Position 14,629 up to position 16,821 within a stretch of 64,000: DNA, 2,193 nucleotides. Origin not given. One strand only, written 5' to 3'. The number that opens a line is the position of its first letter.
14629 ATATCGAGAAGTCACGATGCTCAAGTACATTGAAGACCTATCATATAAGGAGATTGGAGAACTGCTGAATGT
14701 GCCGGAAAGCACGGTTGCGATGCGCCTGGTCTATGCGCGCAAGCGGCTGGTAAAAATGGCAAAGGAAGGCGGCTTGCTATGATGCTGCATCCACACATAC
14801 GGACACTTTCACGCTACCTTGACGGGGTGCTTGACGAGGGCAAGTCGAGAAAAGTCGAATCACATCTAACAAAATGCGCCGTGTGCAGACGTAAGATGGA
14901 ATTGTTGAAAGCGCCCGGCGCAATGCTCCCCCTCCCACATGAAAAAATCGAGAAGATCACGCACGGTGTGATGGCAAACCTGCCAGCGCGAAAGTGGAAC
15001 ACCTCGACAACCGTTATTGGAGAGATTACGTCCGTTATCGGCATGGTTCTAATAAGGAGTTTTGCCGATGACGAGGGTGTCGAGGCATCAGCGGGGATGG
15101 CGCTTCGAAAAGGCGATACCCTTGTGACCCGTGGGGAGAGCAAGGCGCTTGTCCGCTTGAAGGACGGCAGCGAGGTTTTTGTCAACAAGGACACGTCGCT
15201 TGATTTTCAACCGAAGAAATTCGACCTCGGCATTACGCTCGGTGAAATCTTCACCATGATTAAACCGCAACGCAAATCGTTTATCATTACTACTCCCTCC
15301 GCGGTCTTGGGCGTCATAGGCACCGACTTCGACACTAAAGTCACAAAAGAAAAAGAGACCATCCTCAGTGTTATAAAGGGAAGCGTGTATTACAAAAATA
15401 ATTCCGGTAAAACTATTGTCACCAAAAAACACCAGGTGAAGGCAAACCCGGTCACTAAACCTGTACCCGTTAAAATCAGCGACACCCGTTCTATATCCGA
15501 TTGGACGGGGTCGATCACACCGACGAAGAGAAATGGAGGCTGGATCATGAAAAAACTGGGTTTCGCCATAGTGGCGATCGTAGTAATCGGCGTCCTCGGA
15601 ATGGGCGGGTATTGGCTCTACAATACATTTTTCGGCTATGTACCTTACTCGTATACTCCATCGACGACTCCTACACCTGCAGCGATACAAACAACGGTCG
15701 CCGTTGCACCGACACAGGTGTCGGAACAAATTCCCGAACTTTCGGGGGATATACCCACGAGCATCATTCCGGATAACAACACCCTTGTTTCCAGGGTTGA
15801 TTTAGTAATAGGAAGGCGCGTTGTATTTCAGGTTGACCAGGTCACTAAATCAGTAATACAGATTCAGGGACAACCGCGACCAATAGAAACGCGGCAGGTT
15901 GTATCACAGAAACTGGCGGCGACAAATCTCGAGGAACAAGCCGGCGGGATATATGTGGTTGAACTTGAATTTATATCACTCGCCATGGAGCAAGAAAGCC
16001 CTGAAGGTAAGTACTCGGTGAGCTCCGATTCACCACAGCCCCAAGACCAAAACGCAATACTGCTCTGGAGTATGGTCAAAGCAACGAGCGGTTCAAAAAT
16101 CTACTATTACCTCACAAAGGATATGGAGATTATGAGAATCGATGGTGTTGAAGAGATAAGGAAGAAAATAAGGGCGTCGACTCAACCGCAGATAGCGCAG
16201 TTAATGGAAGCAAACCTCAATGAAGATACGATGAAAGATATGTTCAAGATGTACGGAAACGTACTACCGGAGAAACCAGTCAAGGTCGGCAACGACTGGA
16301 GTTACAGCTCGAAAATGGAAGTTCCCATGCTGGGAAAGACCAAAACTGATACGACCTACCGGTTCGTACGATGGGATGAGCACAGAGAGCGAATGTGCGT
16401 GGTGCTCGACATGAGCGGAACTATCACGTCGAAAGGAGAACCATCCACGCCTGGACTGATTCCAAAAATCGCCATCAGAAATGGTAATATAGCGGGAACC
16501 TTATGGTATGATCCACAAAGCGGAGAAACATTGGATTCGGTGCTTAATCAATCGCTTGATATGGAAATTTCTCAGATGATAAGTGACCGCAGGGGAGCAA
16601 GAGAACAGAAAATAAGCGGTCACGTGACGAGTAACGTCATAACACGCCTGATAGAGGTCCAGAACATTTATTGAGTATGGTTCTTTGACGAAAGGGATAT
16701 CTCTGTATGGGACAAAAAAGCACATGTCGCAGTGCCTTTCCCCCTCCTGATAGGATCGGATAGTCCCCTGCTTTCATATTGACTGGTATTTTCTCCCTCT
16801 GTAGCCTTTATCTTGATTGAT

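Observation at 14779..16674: Anti-sigma factor (zf-HC2 plus FecR) reads in frame, with no stop, into a membrane-anchored protein that has its own strong RBS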

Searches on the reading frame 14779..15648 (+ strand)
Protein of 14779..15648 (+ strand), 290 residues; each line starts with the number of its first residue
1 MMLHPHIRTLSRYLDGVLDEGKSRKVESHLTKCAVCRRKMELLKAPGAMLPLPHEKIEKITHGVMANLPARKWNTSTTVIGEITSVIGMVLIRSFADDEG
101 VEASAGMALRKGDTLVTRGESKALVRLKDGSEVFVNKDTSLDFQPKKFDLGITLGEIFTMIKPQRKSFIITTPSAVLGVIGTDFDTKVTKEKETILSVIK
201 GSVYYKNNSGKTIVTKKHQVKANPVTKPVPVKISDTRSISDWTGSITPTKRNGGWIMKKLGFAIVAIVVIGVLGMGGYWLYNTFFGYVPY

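Call 20: find_related_loci(query=A2, collection=genome_contigs, flank=4000)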
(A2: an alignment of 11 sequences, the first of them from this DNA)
Query A2 (284 aa) in genome_contigs; peptide patterns used: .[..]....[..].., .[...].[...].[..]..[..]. (x = any residue, [..] = any of these).
50 stretches matched a pattern; 7 encode a relative of the query (tblastn E <= 1e-3); 7 distinct loci.
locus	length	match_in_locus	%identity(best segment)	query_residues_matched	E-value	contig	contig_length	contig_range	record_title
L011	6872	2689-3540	49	1-284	1e-89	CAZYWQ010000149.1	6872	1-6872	MAG TPA_asm: uncultured Candidatus Sumerlaeota bacterium isolate binchicken_co178_44 genome assembly, contig: NODE_12951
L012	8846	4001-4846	44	1-284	1e-80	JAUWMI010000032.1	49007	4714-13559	MAG: Candidatus Sumerlaeota bacterium isolate CSMAG_2394 CSMAG_2394_k141_1275038_length_49007_cov_9.9829, whole genome s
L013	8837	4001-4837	47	1-282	3e-79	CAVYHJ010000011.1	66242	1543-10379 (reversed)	MAG: uncultured bacterium isolate MFD01231.bin.1.77 genome assembly, contig: contig_29233, whole genome shotgun sequence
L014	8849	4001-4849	45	1-284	6e-79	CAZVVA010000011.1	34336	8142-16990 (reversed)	MAG TPA_asm: uncultured Candidatus Sumerlaeota bacterium isolate SRP068000_co3_541 genome assembly, contig: NODE_701_len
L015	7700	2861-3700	45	1-284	1e-75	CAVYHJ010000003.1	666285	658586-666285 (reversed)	MAG: uncultured bacterium isolate MFD01231.bin.1.77 genome assembly, contig: contig_13159, whole genome shotgun sequence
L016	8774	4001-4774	48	1-259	2e-74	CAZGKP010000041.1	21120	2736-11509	MAG TPA_asm: uncultured Candidatus Sumerlaeota bacterium isolate binchicken_co100_147 genome assembly, contig: NODE_3824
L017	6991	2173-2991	38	1-273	6e-53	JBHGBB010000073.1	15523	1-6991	MAG: bacterium isolate SBS.BIN.55 SBSBIN55_contig_73, whole genome shotgun sequence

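Call 21: find_related_loci(query=A2, collection=metagenome_contigs, flank=3000)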
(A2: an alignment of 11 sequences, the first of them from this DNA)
Query A2 (284 aa) in metagenome_contigs; peptide patterns used: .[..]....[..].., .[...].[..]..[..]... (x = any residue, [..] = any of these).
94 stretches matched a pattern; 11 encode a relative of the query (tblastn E <= 1e-3); 11 distinct loci.
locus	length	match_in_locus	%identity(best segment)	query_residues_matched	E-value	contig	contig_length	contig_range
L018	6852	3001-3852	51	1-284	2e-97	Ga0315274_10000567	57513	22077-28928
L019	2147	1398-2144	45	1-250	8e-69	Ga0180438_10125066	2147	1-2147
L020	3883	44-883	39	1-284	6e-65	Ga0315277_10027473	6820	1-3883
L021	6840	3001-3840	39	1-284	9e-65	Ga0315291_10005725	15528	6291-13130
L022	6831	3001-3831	40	1-281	4e-64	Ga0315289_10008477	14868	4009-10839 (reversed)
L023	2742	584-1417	40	1-277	5e-63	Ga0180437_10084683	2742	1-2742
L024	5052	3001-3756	42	1-253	9e-62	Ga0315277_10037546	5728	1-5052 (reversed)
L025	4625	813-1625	39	1-273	6e-60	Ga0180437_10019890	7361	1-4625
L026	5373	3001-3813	39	1-273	6e-60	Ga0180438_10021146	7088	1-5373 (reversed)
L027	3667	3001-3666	41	1-223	7e-55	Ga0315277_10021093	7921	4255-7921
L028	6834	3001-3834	37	1-277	2e-54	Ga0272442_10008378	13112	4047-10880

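Call 56: search_protein_families(library=pfam, alignment_id=A3, max_evalue=0.001)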
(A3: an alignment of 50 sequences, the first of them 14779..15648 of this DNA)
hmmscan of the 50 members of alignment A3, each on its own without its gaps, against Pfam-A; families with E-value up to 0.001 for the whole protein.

A. member 1, window:14779-15648:+ (290 aa): 2 families
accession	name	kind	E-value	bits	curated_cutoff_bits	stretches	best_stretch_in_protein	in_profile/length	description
PF04773.18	FecR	-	1.8e-13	51.2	24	1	113-203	1-96/97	FecR protein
PF13490.11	zf-HC2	-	5e-06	26.9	22.2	1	10-37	8-35/35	Putative zinc-finger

B. families by the number of members that match (of 50 scanned): 28 families (the first 25 are shown)
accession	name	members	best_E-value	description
PF04773.18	FecR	50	2.7e-17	FecR protein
PF13490.11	zf-HC2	25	1.1e-08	Putative zinc-finger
PF19777.4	DUF6263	13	1.7e-24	Family of unknown function (DUF6263)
PF13414.12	TPR_11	3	8.7e-20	TPR repeat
PF12543.13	DUF3738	3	3.5e-12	Protein of unknown function (DUF3738)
PF00515.34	TPR_1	2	1.7e-25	Tetratricopeptide repeat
PF07719.23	TPR_2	2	7.1e-22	Tetratricopeptide repeat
PF13432.12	TPR_16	2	8.2e-10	Tetratricopeptide repeat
PF14559.12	TPR_19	2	1.9e-08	Tetratricopeptide repeat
PF13428.12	TPR_14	2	5.4e-08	Tetratricopeptide repeat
PF13174.12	TPR_6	2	0.00044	Tetratricopeptide repeat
PF06445.20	GyrI-like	1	7e-23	GyrI-like small molecule binding domain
PF14526.11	Cass2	1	3.1e-22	Integron-associated effector binding protein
PF13516.12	LRR_6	1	1.3e-19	Leucine Rich repeat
PF13620.12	CarboxypepD_reg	1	2.3e-19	Carboxypeptidase regulatory-like domain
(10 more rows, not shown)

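Call 57: predict_structure(alignment_id=A3)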
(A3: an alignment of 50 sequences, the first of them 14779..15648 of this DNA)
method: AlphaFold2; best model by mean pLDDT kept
length: 290 residues; sequences in the alignment: 50
mean_pLDDT: 91.1   pTM: 0.68
mean pLDDT of the five models: 91.1, 90.8, 89.6, 89.4, 89.2
residues with pLDDT >= 90: 220; 70-90: 49; 50-70: 20; < 50: 1
segments of 3 or more residues with pLDDT < 50: none
pLDDT, mean of each block of 10 residues (from residue 1): 85 94 96 96 79 76 78 78 97 87 95 96 97 98 87 98 96 97 97 98 98 98 98 94 85 74 96 95 80
secondary structure, 60 per line:
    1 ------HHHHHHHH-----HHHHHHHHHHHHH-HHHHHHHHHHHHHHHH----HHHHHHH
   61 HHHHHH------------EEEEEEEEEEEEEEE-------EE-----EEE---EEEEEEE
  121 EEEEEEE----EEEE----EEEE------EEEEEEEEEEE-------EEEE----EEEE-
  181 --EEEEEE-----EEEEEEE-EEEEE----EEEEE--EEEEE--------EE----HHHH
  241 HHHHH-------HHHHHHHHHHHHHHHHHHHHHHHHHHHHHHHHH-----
elements in order: H7-14 H20-32 H34-49 H54-66 E79-93 E108-110 E114-127 E132-135 E140-143 E150-160 E168-171 E176-179 E183-188 E194-200 E202-206 E211-215 E218-222 H237-245 H253-285

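Call 59: fold_search(model_id=the predicted structure, library=pdb)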
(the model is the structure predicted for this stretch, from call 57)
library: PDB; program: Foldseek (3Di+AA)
matches with E <= 10: 663; with E <= 0.001: 4
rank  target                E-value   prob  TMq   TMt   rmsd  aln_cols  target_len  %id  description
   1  4m0n                  1.2e-07  1.00  0.40  0.54   2.9       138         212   22  Crystal structure of a putative anti-sigma factor (BDI_1681) from Parabacteroides distasonis ATCC 8503 at 1.65 A resolut (released 2013-10-16)
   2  4m0h_B                2.4e-07  1.00  0.40  0.53   3.1       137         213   22  Crystal structure of a putative anti-sigma factor (BDI_1681) from Parabacteroides distasonis ATCC 8503 at 2.50 A resol (released 2013-10-16)
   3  4m0h_A                7.4e-07  1.00  0.40  0.53   2.9       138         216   22  Crystal structure of a putative anti-sigma factor (BDI_1681) from Parabacteroides distasonis ATCC 8503 at 2.50 A resol (released 2013-10-16)
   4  6ovk_R                2.2e-06  1.00  0.38  0.51   2.5       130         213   17  Crystal Structure of the Pseudomonas capeferrum Anti-sigma Regulator PupR C-terminal Cell-surface Signaling Domain in  (released 2020-03-04)
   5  5ix9_MODEL_1_A        2.3e-03  1.00  0.21  0.76   1.2        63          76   25  Cell surface anchoring domain (released 2017-06-28)
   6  7awy                  1.6e-02  0.16  0.13  0.12  13.7       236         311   10  Crystal structure of the computationally designed Scone-R protein (released 2021-01-13)
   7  4ki3_E                3.8e-02  0.07  0.09  0.14  19.3       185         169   11  1.70 Angstrom resolution crystal structure of outer-membrane lipoprotein carrier protein (lolA) from Yersinia pestis C (released 2013-05-15)
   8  4bxr_A                4.8e-02  0.15  0.13  0.17  14.8       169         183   12  Structure of the wild-type TCP10 domain of Danio rerio CPAP in complex with a peptide of Danio rerio STIL (released 2013-09-25)
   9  6tji_A                5.3e-02  0.20  0.17  0.15  12.1       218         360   12  Crystal structure of the computationally designed Cake10 protein (released 2020-05-06)
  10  1umw_A                5.6e-02  0.13  0.12  0.15  15.0       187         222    7  Structure of a human Plk1 Polo-box domain/phosphopeptide complex (released 2003-10-16)
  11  7ko8_C                7.4e-02  0.18  0.14  0.11  37.1       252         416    8  Cryo-EM structure of the mature and infective Mayaro virus (released 2021-04-28)
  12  4bxp                  1.0e-01  0.15  0.14  0.18  10.7       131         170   14  Structure of the wild-type TCP10 domain of Danio rerio CPAP (released 2013-09-25)
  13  4bxr_B                1.0e-01  0.12  0.13  0.17  14.3       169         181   13  Structure of the wild-type TCP10 domain of Danio rerio CPAP in complex with a peptide of Danio rerio STIL (released 2013-09-25)
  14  3p37_B                1.0e-01  0.07  0.11  0.13  20.2       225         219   10  Polo-like kinase I Polo-box domain in complex with FDPPLHSpTA phosphopeptide from PBIP1 (released 2011-04-27)
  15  4g56_B                1.1e-01  0.11  0.12  0.12  16.5       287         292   10  Crystal Structure of full length PRMT5/MEP50 complexes from Xenopus laevis (released 2012-10-03)
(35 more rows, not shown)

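Call 75: search_solved_structures(query=A3, max_evalue=1, show_alignments=3)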
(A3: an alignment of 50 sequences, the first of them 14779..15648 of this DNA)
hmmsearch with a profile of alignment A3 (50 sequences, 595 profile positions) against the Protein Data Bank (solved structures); distinct sequences matched with E-value up to 1: 16.
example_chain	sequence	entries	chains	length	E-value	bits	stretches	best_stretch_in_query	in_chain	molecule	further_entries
5wuq_C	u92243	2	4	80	1.1e-08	37.8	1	14-76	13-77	Anti-sigma-W factor RsiW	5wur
4m0n_A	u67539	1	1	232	9.1e-06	28.1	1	126-244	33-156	Conserved hypothetical protein, putative anti-sigma factor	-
4m0h_A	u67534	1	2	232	1.4e-05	27.5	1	126-244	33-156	Conserved hypothetical protein, putative anti-sigma factor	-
8rlz_A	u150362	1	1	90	0.00033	22.9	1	3-50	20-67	Antisigma factor DdvA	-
2q1z_B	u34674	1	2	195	0.014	17.6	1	11-71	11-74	Anti-Sigma factor ChrR, transcriptional activator ChrR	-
2z2s_B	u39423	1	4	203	0.015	17.5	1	11-71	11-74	Anti-Sigma factor ChrR, transcriptional activator ChrR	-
5nc6_B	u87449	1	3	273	0.021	17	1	256-299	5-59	Peptidoglycan N-acetylglucosamine deacetylase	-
5frf_A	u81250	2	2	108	0.031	16.4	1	10-74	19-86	ANTI-SIGMA FACTOR RSRA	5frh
8rot_B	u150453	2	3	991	0.087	15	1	10-50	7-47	CHAT domain-containing protein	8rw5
5od2_A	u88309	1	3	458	0.12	14.5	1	221-423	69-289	Bifunctional ADP-specific glucokinase/phosphofructokinase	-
5zzk_A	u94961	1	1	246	0.12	14.5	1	249-435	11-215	Monofunctional glycosyltransferase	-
3vmq_A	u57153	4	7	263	0.18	13.9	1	249-435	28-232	Monofunctional glycosyltransferase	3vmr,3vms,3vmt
4ani_A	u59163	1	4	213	0.22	13.6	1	286-435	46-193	PROTEIN GRPE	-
6ncl_a0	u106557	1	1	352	0.26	13.4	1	253-293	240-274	P14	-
3hug_B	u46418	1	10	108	0.33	13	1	15-53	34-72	PROBABLE CONSERVED MEMBRANE PROTEIN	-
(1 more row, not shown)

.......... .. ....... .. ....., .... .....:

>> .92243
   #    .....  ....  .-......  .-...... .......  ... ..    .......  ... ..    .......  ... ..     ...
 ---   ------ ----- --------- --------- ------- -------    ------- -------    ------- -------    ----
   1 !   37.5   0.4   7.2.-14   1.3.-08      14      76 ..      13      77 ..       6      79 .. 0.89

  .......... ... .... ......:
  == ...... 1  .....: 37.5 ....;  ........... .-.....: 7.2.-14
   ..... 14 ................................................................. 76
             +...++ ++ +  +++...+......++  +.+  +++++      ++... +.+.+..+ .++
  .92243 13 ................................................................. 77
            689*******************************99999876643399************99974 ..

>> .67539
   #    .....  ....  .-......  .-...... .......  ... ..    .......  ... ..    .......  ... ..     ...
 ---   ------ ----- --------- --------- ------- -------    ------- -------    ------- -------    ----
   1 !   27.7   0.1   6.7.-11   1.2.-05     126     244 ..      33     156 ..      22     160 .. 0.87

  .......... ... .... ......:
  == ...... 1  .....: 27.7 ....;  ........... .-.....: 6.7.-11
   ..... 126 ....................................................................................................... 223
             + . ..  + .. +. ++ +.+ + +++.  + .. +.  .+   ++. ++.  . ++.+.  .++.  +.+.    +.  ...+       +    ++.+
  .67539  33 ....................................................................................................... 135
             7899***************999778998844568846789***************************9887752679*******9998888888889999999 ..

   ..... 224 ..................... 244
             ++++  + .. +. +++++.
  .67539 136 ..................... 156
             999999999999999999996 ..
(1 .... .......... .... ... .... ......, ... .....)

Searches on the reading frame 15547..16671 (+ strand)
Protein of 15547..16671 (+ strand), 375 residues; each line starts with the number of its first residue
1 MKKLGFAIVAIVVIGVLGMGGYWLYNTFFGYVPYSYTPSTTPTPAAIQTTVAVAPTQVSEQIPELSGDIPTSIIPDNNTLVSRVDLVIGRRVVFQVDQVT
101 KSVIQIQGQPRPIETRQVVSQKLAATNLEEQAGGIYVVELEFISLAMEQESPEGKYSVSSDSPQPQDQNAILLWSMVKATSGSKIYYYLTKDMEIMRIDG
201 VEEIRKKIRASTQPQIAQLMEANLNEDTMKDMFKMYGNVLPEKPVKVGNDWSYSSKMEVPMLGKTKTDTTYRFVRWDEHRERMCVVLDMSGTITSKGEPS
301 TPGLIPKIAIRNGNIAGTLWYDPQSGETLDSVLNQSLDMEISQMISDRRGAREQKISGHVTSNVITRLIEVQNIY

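Call 3: search_protein_families(library=pfam, proteins=[window:15547-16671:+], max_evalue=0.1)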
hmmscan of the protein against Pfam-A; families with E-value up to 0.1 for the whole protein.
window:15547-16671:+ (375 aa): 1 family
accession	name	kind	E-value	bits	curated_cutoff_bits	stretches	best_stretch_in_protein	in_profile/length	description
PF19777.4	DUF6263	-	2.9e-22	79.7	26.7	1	134-326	2-194/196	Family of unknown function (DUF6263)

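Call 4: search_protein_families(library=ncbifam, proteins=[window:15547-16671:+], max_evalue=0.1)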
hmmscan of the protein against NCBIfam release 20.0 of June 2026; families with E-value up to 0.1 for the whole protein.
window:15547-16671:+ (375 aa): 0 families
